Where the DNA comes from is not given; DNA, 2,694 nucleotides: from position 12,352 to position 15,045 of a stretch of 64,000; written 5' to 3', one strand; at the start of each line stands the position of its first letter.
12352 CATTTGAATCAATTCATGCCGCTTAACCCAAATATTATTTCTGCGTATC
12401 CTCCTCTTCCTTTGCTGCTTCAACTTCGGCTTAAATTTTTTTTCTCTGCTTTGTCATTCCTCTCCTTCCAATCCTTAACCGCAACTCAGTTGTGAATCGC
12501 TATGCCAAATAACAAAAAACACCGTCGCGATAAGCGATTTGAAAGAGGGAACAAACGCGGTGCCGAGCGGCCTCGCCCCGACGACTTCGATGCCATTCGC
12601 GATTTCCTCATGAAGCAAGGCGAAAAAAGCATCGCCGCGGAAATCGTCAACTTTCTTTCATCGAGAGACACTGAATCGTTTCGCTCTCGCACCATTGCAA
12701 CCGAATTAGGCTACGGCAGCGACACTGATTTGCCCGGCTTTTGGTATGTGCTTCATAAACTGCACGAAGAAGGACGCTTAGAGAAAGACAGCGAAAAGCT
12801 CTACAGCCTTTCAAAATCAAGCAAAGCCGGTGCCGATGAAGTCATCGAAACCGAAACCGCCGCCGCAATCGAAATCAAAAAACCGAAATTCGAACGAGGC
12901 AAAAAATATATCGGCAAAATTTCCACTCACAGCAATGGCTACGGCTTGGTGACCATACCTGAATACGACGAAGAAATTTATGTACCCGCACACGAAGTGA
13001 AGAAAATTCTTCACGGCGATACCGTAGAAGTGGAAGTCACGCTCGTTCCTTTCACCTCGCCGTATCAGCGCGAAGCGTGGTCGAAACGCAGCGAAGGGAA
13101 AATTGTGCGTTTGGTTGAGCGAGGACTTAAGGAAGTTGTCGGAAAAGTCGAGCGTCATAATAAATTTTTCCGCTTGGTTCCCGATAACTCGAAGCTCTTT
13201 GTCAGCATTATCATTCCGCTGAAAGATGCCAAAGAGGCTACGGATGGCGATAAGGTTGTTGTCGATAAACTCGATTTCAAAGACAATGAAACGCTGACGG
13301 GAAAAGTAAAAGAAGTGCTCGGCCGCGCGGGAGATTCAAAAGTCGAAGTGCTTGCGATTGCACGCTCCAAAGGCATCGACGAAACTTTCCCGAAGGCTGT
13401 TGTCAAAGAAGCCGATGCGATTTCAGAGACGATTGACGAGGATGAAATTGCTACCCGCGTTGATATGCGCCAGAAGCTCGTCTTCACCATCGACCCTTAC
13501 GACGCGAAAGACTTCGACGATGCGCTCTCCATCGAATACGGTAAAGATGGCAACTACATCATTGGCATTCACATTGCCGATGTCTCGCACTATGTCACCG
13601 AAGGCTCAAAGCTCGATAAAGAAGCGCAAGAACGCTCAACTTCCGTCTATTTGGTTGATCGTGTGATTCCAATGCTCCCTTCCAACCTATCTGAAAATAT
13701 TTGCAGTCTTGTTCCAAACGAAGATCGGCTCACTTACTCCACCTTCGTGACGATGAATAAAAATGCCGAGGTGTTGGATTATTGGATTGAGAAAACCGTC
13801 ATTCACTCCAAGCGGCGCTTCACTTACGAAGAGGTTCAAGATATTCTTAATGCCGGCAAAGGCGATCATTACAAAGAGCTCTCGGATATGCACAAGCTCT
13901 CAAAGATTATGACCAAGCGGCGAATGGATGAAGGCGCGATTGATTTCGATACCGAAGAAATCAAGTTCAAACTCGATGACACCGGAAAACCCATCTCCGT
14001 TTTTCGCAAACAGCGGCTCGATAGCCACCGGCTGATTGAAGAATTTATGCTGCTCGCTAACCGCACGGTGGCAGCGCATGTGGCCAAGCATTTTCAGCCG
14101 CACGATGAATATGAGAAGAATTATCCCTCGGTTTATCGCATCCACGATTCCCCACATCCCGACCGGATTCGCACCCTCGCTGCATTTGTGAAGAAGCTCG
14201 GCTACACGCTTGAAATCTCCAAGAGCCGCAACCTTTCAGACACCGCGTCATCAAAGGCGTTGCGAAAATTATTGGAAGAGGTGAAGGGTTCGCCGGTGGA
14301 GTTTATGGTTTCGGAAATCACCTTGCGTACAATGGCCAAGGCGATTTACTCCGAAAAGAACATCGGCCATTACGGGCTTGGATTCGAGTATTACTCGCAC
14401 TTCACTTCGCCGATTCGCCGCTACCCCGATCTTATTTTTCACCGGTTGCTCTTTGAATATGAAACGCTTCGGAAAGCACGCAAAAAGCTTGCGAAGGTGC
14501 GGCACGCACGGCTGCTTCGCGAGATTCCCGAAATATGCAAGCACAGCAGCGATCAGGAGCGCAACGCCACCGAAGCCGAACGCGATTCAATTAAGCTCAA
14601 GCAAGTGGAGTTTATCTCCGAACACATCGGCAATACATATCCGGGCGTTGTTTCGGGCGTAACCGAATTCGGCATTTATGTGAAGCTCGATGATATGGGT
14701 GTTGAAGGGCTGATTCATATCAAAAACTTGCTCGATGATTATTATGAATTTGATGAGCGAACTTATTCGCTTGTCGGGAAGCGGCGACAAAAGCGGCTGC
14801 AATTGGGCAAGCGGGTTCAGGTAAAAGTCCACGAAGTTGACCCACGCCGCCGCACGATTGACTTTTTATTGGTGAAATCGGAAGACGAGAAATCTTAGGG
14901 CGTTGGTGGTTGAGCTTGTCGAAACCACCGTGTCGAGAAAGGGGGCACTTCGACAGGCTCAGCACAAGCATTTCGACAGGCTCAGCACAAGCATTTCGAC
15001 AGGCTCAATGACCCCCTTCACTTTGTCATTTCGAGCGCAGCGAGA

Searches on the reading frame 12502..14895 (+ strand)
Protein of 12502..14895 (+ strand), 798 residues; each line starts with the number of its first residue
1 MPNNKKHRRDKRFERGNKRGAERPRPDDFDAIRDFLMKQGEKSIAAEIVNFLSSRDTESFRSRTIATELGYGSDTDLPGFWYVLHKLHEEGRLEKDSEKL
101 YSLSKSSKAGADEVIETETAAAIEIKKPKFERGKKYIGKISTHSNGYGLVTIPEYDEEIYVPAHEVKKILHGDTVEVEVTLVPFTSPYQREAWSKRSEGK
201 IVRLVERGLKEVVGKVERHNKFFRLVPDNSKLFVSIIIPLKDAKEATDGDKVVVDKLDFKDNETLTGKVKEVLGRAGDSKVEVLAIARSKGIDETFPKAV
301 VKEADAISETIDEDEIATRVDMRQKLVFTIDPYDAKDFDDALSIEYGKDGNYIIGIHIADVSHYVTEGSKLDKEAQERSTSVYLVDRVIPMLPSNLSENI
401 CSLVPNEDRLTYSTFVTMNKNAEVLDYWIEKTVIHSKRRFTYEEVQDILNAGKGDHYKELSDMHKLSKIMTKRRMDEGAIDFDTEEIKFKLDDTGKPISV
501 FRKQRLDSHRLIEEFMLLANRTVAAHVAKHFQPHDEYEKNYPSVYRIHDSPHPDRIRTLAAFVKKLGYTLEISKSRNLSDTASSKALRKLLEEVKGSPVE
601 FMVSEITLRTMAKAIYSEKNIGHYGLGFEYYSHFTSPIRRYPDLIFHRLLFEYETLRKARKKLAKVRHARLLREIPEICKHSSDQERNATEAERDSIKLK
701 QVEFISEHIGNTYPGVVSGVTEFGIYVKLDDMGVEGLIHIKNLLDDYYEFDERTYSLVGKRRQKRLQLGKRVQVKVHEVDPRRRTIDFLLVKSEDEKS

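Call 48: search_protein_families(library=pfam, proteins=[window:12502-14895:+])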
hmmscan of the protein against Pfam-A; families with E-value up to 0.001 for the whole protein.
window:12502-14895:+ (798 aa): 6 families
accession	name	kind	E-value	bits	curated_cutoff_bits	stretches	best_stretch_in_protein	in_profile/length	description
PF00773.25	RNB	-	6.8e-114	380.9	29.3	1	319-653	1-323/326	RNB domain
PF17876.7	CSD2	-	1e-20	74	26.2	1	225-297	2-74/74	Cold shock domain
PF08206.17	OB_RNB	-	4.2e-14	52.4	24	1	138-180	1-43/58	Ribonuclease B OB domain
PF00575.29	S1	-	2.1e-13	50.9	22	1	709-788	4-71/74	S1 RNA binding domain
PF17215.9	Rrp44_S1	-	1.7e-06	28.4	23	1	716-779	6-77/89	S1 domain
PF18614.7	RNase_II_C_S1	-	1.4e-05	25.3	26.6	1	762-789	30-57/59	RNase II-type exonuclease C-terminal S1 domain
